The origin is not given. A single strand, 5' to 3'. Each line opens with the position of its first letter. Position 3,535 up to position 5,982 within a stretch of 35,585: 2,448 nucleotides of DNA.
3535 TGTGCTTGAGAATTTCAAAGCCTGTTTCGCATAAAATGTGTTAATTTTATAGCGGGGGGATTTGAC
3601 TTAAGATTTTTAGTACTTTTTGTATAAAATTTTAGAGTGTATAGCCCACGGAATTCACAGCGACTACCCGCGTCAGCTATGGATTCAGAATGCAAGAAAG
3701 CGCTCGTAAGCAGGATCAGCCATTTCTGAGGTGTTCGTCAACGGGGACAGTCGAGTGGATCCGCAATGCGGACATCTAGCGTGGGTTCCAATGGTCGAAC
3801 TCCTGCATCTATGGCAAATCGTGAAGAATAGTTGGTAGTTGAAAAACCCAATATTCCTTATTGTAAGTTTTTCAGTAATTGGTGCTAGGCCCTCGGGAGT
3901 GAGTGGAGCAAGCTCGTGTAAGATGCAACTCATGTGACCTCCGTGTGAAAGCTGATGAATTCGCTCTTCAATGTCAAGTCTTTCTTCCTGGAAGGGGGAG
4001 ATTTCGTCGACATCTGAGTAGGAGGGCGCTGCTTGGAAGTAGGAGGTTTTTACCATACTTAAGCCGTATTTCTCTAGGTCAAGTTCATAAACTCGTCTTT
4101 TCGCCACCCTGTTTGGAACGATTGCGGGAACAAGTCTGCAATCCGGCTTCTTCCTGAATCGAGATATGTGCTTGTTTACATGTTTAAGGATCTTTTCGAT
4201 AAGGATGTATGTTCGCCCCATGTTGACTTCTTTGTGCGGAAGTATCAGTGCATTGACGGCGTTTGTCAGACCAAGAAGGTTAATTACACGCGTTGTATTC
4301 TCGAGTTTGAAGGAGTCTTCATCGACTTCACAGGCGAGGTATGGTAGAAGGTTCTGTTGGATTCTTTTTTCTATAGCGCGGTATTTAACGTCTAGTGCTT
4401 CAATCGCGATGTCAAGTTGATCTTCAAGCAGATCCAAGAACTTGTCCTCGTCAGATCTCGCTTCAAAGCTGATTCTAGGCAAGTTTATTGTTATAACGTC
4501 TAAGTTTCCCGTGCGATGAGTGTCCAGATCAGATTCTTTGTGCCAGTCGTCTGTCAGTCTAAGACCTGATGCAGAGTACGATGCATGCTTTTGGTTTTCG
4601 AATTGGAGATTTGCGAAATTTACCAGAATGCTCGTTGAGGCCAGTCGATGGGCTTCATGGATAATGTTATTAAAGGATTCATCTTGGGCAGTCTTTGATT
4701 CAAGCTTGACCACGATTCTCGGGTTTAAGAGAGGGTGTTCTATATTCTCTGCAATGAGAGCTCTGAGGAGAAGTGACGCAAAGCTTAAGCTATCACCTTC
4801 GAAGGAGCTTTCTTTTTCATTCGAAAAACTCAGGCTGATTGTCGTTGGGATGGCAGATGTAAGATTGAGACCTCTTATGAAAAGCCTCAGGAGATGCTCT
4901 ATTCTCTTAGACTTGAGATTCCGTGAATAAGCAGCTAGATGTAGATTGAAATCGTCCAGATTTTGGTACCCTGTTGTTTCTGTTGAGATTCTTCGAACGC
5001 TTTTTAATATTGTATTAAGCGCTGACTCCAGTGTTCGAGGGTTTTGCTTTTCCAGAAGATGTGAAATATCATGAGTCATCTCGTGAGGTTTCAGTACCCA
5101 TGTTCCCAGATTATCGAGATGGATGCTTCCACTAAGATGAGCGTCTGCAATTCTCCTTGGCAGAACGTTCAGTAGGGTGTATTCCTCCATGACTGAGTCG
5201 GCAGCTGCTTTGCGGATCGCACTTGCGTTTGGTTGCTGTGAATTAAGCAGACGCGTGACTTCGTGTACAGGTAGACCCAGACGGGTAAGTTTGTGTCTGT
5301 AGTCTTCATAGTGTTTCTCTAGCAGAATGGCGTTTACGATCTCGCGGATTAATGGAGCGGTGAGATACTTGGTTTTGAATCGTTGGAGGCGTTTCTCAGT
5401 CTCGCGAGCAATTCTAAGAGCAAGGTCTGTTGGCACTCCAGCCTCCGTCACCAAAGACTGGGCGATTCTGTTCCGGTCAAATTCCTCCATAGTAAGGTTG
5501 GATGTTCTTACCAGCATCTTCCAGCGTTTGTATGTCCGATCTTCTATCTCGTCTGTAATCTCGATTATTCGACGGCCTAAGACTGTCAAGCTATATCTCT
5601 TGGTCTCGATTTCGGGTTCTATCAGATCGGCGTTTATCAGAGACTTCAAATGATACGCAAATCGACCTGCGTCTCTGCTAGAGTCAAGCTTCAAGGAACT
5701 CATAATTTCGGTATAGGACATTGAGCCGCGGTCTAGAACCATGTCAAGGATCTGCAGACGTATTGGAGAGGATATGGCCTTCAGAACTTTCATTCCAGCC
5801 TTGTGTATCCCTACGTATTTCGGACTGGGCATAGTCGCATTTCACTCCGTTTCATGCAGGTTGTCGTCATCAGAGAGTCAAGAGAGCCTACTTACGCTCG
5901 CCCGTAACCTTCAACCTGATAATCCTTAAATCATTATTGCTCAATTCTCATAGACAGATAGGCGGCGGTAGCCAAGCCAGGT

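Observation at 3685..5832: Winged-helix + ATP-cone + catalytically dead NrdD paralogue directly upstream of the real nrdD: a possible RNR-derived nucleotide-sensing transcription factor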

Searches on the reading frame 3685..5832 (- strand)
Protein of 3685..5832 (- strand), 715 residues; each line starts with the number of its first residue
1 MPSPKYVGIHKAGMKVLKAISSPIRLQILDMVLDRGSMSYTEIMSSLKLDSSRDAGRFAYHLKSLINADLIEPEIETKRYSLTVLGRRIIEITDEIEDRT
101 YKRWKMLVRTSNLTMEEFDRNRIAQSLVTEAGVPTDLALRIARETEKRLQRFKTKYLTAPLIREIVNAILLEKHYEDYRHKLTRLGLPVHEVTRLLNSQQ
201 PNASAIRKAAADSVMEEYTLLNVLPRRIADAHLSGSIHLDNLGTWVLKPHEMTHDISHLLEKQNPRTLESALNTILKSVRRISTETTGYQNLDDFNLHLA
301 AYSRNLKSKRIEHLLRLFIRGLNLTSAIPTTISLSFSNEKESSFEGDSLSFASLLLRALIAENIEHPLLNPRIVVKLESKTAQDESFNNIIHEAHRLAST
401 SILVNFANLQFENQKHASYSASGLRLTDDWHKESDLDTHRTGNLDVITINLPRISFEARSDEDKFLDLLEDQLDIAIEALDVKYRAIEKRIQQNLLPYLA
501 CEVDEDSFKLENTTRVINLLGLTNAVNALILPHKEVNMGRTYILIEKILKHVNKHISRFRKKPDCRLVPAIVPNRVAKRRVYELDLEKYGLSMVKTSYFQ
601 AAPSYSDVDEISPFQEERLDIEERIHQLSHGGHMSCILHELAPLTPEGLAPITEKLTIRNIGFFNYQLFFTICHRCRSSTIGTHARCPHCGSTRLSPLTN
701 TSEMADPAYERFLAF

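Call 3: search_protein_families(library=pfam, proteins=[window:3685-5832:-], max_evalue=1)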
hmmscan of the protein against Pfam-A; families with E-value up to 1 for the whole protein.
window:3685-5832:- (715 aa): 8 families
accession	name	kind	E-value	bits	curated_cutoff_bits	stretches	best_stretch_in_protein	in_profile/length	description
PF13597.11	NRDD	-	1.4e-55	189.5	26.2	1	198-693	5-530/562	Anaerobic ribonucleoside-triphosphate reductase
PF24038.1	DUF7347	-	2.3e-07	31.4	27.6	1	16-91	4-75/77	Domain of unknown function (DUF7347)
PF03477.21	ATP-cone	-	2.4e-06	28.4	25.8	1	106-178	1-75/88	ATP cone domain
PF01022.26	HTH_5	-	0.0013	19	22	1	22-72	1-46/47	Bacterial regulatory protein, arsR family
PF12840.13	HTH_20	-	0.0014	19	27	1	21-73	2-50/51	Helix-turn-helix domain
PF18912.6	DZR_2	-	0.11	12.7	27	1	671-693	22-45/56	Double zinc ribbon domain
PF18551.6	TackOD1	-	0.15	12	32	1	671-696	75-100/188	Thaumarchaeal output domain 1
PF01155.25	HypA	-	0.22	12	28.9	1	671-697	71-99/112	Hydrogenase/urease nickel incorporation, metallochaperone, hypA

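Call 4: search_protein_families(library=ncbifam, proteins=[window:3685-5832:-], max_evalue=1)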
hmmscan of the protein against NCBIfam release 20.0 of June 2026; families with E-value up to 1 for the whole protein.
window:3685-5832:- (715 aa): 16 families
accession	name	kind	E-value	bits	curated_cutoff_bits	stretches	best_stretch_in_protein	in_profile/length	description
TIGR02487.1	NrdD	equivalog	2.7e-56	191.3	326.35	2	366-696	212-552/581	anaerobic ribonucleoside-triphosphate reductase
NF006358.0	PRK08579.1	equivalog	3e-28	98.4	585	2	441-693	332-590/624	anaerobic ribonucleoside triphosphate reductase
NF006126.0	PRK08270.1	equivalog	9e-26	90.3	548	2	439-692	399-649/684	ribonucleoside triphosphate reductase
NF005497.0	PRK07111.1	equivalog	1.6e-21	76.4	764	2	436-696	444-713/746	anaerobic ribonucleoside triphosphate reductase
NF006732.0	PRK09263.1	equivalog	1.2e-19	70.2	657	2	439-692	402-667/712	anaerobic ribonucleoside-triphosphate reductase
NF006127.0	PRK08271.1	equivalog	6e-17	61.3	545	1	441-694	352-595/631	anaerobic ribonucleoside-triphosphate reductase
TIGR02827.1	RNR_anaer_Bdell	equivalog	1.6e-10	40.2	568.3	1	440-695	322-567/596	anaerobic ribonucleoside-triphosphate reductase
NF033788.1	HTH_metalloreg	subfamily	7.5e-07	28.9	55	1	15-76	3-60/77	metalloregulator ArsR/SmtB family transcription factor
NF011292.0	PRK14704.1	equivalog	1.1e-05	24.2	736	1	417-692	299-580/618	anaerobic ribonucleoside triphosphate reductase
NF008994.0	PRK12337.1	equivalog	1.5e-05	23.7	603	1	99-179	167-247/492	2-phosphoglycerate kinase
NF033789.1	repress_SdpR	subfamily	0.00023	21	100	1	16-77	1-57/79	autorepressor SdpR family transcription factor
NF053755.1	MsvR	equivalog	0.00083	19.1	220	1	15-76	5-61/236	transcriptional factor MsvR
NF003259.0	PRK04220.1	equivalog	0.0016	17.9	343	1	114-181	13-79/306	2-phosphoglycerate kinase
NF001608.0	PRK00398.1-6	equivalog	0.12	12.3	84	1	679-691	16-28/46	DNA-directed RNA polymerase subunit P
NF041664.1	RNAP_arch_Epp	equivalog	0.46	10.4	50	0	672-696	2-24/57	transcription elongation factor subunit Spt4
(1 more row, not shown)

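Call 6: find_homologous_proteins(query=window:3685-5832:-, max_evalue=0.00001)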
Query window:3685-5832:- (715 aa): 2229 proteins with E <= 0.00001 among 8000 candidates; the best 120 are listed.
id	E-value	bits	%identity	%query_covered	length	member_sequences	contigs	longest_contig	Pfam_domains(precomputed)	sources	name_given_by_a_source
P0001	0.0e+0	1585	100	100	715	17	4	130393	PF03477.22,PF24038.2,PF13597.12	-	-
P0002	0.0e+0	1195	79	98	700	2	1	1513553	PF03477.22,PF24038.2,PF13597.12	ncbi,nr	ncbi:MAG: hypothetical protein JSV35_04365 [Candidatus Bathyarchaeota archaeon]|nr:MAG: hypothetical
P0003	2.1e-265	900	58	97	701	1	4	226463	PF12840.14,PF03477.22,PF24038.2,PF13597.12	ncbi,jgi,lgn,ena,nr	ncbi:MAG: helix-turn-helix domain-containing protein [Candidatus Bathyarchaeota archaeon]|nr:helix-t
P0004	2.2e-264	897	58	98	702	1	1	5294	PF03477.22,PF24038.2,PF13597.12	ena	-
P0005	3.4e-260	883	57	98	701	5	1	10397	PF12840.14,PF03477.22,PF24038.2,PF13597.12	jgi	jgi:anaerobic ribonucleoside-triphosphate reductase/predicted transcriptional regulator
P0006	1.2e-258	878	58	98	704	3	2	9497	PF01022.27,PF03477.22,PF24038.2,PF13597.12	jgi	-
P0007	1.1e-256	872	57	98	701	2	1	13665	PF03477.22,PF24038.2,PF13597.12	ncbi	-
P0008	1.3e-256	871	57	98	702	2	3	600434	PF03477.22,PF24038.2,PF13597.12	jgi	jgi:ribonucleoside-triphosphate reductase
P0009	2.1e-255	867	56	98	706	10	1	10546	PF03477.22,PF24038.2,PF13597.12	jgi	-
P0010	4.6e-255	866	57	98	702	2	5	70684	PF03477.22,PF24038.2,PF13597.12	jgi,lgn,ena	-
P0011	2.4e-254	864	56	98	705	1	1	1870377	PF03477.22,PF24038.2,PF13597.12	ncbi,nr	ncbi:MAG: hypothetical protein JSV51_03660 [Candidatus Bathyarchaeota archaeon]|nr:MAG: hypothetical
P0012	1.2e-252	858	56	98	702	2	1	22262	PF03477.22,PF24038.2,PF13597.12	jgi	-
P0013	1.2e-252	858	57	97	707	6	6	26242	PF03477.22,PF24038.2,PF13597.12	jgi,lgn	-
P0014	5.3e-252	856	56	98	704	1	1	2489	PF03477.22,PF24038.2,PF13597.12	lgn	-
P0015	1.2e-249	848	55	98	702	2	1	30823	PF03477.22,PF24038.2,PF13597.12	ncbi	-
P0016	1.9e-249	848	55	98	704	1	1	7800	PF12840.14,PF03477.22,PF24038.2,PF13597.12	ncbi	-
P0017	4.5e-248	843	55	98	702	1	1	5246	PF03477.22,PF24038.2,PF13597.12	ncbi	-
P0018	8.6e-248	842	55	98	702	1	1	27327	PF03477.22,PF24038.2,PF13597.12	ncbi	-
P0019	2.3e-247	841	56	97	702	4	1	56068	PF03477.22,PF24038.2,PF13597.12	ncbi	-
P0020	3.3e-247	840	56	97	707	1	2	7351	PF03477.22,PF24038.2,PF13597.12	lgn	-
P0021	3.6e-247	840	55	97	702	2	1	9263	PF03477.22,PF24038.2,PF13597.12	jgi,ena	-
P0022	4.2e-247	840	55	97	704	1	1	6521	PF12840.14,PF03477.22,PF24038.2,PF13597.12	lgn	-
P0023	1.3e-246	838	55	98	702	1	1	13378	PF03477.22,PF24038.2,PF13597.12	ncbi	-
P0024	3.1e-246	837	55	98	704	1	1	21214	PF03477.22,PF24038.2,PF13597.12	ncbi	-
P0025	4.3e-246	836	55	97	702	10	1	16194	PF03477.22,PF24038.2,PF13597.12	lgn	-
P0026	1.5e-245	835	54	98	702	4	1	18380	PF03477.22,PF24038.2,PF13597.12,PF14947.13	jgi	-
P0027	2.3e-245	834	55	98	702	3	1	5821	PF03477.22,PF24038.2,PF13597.12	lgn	-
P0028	5.9e-244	829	55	98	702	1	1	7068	PF03477.22,PF24038.2,PF13597.12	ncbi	-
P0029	5.3e-243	826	56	98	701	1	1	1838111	PF11230.14,PF03477.22,PF24038.2,PF13597.12,PF14947.13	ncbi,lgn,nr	ncbi:MAG: hypothetical protein JSV05_01025 [Candidatus Bathyarchaeota archaeon]|nr:MAG: hypothetical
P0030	1.2e-242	825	53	98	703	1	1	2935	PF03477.22,PF24038.2,PF13597.12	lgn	-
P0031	2.2e-242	824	54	97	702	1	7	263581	PF03477.22,PF24038.2,PF13597.12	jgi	jgi:anaerobic ribonucleoside-triphosphate reductase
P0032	1.2e-241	822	54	97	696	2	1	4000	PF03477.22,PF24038.2,PF13597.12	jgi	jgi:ribonucleoside-triphosphate reductase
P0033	1.4e-240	818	55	95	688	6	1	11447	PF03477.22,PF24038.2,PF13597.12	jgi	-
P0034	1.9e-240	818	53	98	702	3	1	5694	PF03477.22,PF24038.2,PF13597.12,PF14947.13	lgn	-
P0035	3.4e-240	817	55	97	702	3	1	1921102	PF03477.22,PF24038.2,PF13597.12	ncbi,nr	ncbi:MAG: hypothetical protein JSW72_09645 [Candidatus Bathyarchaeota archaeon]|nr:MAG: hypothetical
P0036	1.2e-238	812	54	98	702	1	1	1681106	PF03477.22,PF24038.2,PF13597.12,PF14947.13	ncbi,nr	ncbi:MAG: hypothetical protein JSV64_07790 [Candidatus Bathyarchaeota archaeon]|nr:MAG: hypothetical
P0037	3.5e-238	810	53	98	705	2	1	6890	PF03477.22,PF24038.2,PF13597.12,PF14947.13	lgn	-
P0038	5.2e-238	810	53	97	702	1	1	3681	PF03477.22,PF24038.2,PF13597.12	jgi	jgi:anaerobic ribonucleoside-triphosphate reductase/predicted transcriptional regulator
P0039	2.4e-237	808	53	97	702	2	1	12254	PF03477.22,PF24038.2,PF13597.12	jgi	jgi:ribonucleoside-triphosphate reductase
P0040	3.7e-237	807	54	98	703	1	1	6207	PF12840.14,PF03477.22,PF24038.2,PF13597.12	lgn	-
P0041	2.7e-236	804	54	97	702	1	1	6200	PF03477.22,PF24038.2,PF13597.12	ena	-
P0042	8.4e-236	802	53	97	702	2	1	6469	PF03477.22,PF24038.2,PF13597.12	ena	-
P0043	3.9e-234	797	53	97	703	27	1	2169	PF03477.22,PF24038.2,PF13597.12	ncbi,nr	ncbi:hypothetical protein KAX01_03610, partial [Candidatus Bathyarchaeota archaeon]|nr:hypothetical 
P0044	7.6e-234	796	55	93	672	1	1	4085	PF03477.22,PF13597.12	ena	-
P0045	1.9e-233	795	52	97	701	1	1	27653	PF03477.22,PF24038.2,PF13597.12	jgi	jgi:anaerobic ribonucleoside-triphosphate reductase/predicted transcriptional regulator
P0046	4.9e-232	790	56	92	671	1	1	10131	PF03477.22,PF13597.12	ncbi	-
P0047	3.9e-230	784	53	97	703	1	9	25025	PF03477.22,PF24038.2,PF13597.12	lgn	-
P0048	7.7e-230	783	53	97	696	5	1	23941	PF12840.14,PF03477.22,PF24038.2,PF13597.12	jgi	jgi:ribonucleoside-triphosphate reductase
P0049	2.2e-229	781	52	98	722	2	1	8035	PF03477.22,PF24038.2,PF13597.12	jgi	jgi:ribonucleoside-triphosphate reductase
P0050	5.1e-226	770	52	97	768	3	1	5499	PF03477.22,PF24038.2,PF13597.12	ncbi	-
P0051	9.5e-224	763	54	93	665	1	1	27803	PF03477.22,PF13597.12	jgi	jgi:ribonucleoside-triphosphate reductase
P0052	5.1e-221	754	52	94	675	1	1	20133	PF03477.22,PF24038.2,PF13597.12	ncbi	-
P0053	3.0e-215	735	51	92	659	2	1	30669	PF03477.22,PF13597.12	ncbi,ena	-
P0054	1.1e-214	733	50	98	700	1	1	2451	PF03477.22,PF24038.2,PF13597.12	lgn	-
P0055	2.1e-213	728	49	98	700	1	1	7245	PF03477.22,PF24038.2,PF13597.12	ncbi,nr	ncbi:MAG: hypothetical protein NWE78_01160 [Candidatus Bathyarchaeota archaeon]|nr:hypothetical prot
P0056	5.0e-213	727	50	97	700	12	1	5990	PF03477.22,PF24038.2,PF13597.12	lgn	-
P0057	2.1e-210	719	49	97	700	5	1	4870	PF03477.22,PF24038.2,PF13597.12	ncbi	-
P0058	1.1e-205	703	54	86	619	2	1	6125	PF03477.22,PF13597.12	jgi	jgi:ribonucleoside-triphosphate reductase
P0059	4.6e-205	701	50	92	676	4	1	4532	PF12840.14,PF03477.22,PF24038.2,PF13597.12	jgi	jgi:ribonucleoside-triphosphate reductase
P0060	5.0e-204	697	51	92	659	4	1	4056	PF03477.22,PF13597.12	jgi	jgi:ribonucleoside-triphosphate reductase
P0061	1.2e-202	693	50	93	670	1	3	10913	PF12840.14,PF03477.22,PF24038.2,PF13597.12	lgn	-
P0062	7.9e-189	647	48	91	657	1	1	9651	PF03477.22,PF13597.12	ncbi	-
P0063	1.7e-181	623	45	96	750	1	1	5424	PF01022.27,PF03477.22,PF24038.2,PF13597.12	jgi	-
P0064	1.4e-180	620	45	95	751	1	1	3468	PF01022.27,PF03477.22,PF24038.2,PF13597.12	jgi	-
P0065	1.9e-180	620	44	96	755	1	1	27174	PF03477.22,PF13597.12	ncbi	-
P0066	2.0e-180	620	43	98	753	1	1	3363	PF01022.27,PF03477.22,PF24038.2,PF13597.12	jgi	-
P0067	2.1e-180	619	44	95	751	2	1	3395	PF01022.27,PF03477.22,PF24038.2,PF13597.12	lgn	-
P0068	3.4e-180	619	45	95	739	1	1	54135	PF01022.27,PF03477.22,PF24038.2,PF13597.12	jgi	-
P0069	7.1e-180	618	43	97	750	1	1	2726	PF01022.27,PF03477.22,PF24038.2,PF13597.12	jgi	-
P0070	1.1e-179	617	45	96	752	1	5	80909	PF03477.22,PF24038.2,PF13597.12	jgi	-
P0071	1.2e-179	617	45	96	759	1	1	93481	PF01022.27,PF03477.22,PF24038.2,PF13597.12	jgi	-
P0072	1.6e-179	617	44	96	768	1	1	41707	PF01022.27,PF03477.22,PF24038.2,PF13597.12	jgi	-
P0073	1.8e-179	616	44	95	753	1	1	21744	PF01022.27,PF03477.22,PF24038.2,PF13597.12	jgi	jgi:anaerobic ribonucleoside-triphosphate reductase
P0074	2.8e-179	616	44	95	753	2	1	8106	PF01022.27,PF11230.14,PF03477.22,PF24038.2,PF13597.12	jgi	jgi:ribonucleoside-triphosphate reductase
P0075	3.1e-179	616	45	97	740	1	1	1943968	PF01022.27,PF03477.22,PF24038.2,PF13597.12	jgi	-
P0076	5.2e-179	615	44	95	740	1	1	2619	PF01022.27,PF03477.22,PF24038.2,PF13597.12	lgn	-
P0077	8.3e-179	614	44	96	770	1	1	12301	PF03477.22,PF24038.2,PF13597.12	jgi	jgi:anaerobic ribonucleoside-triphosphate reductase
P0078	1.1e-178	614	44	96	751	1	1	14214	PF01022.27,PF03477.22,PF24038.2,PF13597.12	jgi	-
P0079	2.3e-178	613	44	95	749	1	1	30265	PF01022.27,PF03477.22,PF24038.2,PF13597.12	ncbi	-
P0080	4.3e-178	612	44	96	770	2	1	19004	PF03477.22,PF24038.2,PF13597.12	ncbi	-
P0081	4.8e-178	612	45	95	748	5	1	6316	PF01022.27,PF03477.22,PF24038.2,PF13597.12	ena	-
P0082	5.1e-178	612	44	96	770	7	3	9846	PF01022.27,PF03477.22,PF24038.2,PF13597.12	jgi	-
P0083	5.2e-178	612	44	96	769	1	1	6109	PF01022.27,PF03477.22,PF24038.2,PF13597.12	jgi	-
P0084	1.4e-177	610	45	97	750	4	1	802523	PF01022.27,PF11230.14,PF03477.22,PF24038.2,PF13597.12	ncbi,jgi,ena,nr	ncbi:MAG TPA: anaerobic ribonucleoside-triphosphate reductase [Candidatus Bathyarchaeia archaeon]|nr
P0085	3.9e-177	609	44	96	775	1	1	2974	PF03477.22,PF24038.2,PF13597.12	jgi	-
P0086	8.9e-177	607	44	95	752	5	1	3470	PF03477.22,PF24038.2,PF13597.12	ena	-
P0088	1.2e-176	607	44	95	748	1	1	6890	PF01022.27,PF03477.22,PF24038.2,PF13597.12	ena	-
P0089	1.5e-176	607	44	95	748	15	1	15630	PF01022.27,PF03477.22,PF24038.2,PF13597.12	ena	-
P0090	1.5e-176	607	44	95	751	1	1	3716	PF01022.27,PF03477.22,PF24038.2,PF13597.12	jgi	-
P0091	1.6e-176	607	42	96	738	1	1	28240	PF01022.27,PF03477.22,PF24038.2,PF13597.12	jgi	-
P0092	1.8e-176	606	44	96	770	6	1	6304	PF03477.22,PF24038.2,PF13597.12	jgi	jgi:anaerobic ribonucleoside-triphosphate reductase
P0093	1.9e-176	606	44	96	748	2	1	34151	PF11230.14,PF03477.22,PF24038.2,PF13597.12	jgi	-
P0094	2.3e-176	606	44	95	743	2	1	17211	PF03477.22,PF13597.12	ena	-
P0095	4.1e-176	605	44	96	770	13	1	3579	PF01022.27,PF03477.22,PF24038.2,PF13597.12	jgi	-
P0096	4.3e-176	605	44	95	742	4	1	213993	PF12840.14,PF01022.27,PF03477.22,PF24038.2,PF13597.12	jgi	jgi:ribonucleoside-triphosphate reductase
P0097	4.7e-176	605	43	98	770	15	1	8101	PF03477.22,PF24038.2,PF13597.12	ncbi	-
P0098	7.4e-176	604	42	96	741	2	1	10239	PF03477.22,PF24038.2,PF13597.12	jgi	jgi:anaerobic ribonucleoside-triphosphate reductase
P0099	8.4e-176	604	43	95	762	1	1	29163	PF03477.22,PF24038.2,PF13597.12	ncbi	-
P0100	9.4e-176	604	44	96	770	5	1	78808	PF01022.27,PF03477.22,PF24038.2,PF13597.12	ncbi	ncbi:MAG: anaerobic ribonucleoside-triphosphate reductase [Candidatus Bathyarchaeaceae archaeon]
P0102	1.2e-175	604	44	96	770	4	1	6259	PF03477.22,PF24038.2,PF13597.12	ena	-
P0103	1.4e-175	604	44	96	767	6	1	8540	PF03477.22,PF13597.12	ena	-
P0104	1.5e-175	603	43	96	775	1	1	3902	PF03477.22,PF13597.12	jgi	jgi:ribonucleoside-triphosphate reductase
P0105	2.0e-175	603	44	96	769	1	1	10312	PF03477.22,PF24038.2,PF13597.12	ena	-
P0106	2.9e-175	602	43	96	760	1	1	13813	PF03477.22,PF24038.2,PF13597.12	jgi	jgi:anaerobic ribonucleoside-triphosphate reductase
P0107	2.9e-175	602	44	96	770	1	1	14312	PF03477.22,PF24038.2,PF13597.12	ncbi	-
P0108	3.0e-175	602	43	95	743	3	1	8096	PF03477.22,PF13597.12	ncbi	-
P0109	4.7e-175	602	43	96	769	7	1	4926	PF01022.27,PF03477.22,PF24038.2,PF13597.12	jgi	jgi:anaerobic ribonucleoside-triphosphate reductase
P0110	5.6e-175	602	44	96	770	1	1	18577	PF03477.22,PF24038.2,PF13597.12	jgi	-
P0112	6.5e-175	601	44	96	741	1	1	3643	PF03477.22,PF13597.12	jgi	jgi:anaerobic ribonucleoside-triphosphate reductase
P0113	7.5e-175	601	44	96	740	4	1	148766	PF03477.22,PF24038.2,PF13597.12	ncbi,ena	-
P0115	1.0e-174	601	44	96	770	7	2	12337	PF03477.22,PF24038.2,PF13597.12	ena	-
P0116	1.2e-174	600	43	97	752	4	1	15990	PF01022.27,PF11230.14,PF03477.22,PF24038.2,PF13597.12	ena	-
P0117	1.3e-174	600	43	95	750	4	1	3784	PF01022.27,PF11230.14,PF03477.22,PF24038.2,PF13597.12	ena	-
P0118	2.0e-174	600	43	96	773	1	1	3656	PF03477.22,PF24038.2,PF13597.12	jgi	-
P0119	2.2e-174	600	44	96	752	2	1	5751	PF01022.27,PF03477.22,PF24038.2,PF13597.12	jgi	-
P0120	2.4e-174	599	44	96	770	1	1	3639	PF03477.22,PF24038.2,PF13597.12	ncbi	ncbi:MAG: anaerobic ribonucleoside-triphosphate reductase [Candidatus Bathyarchaeia archaeon]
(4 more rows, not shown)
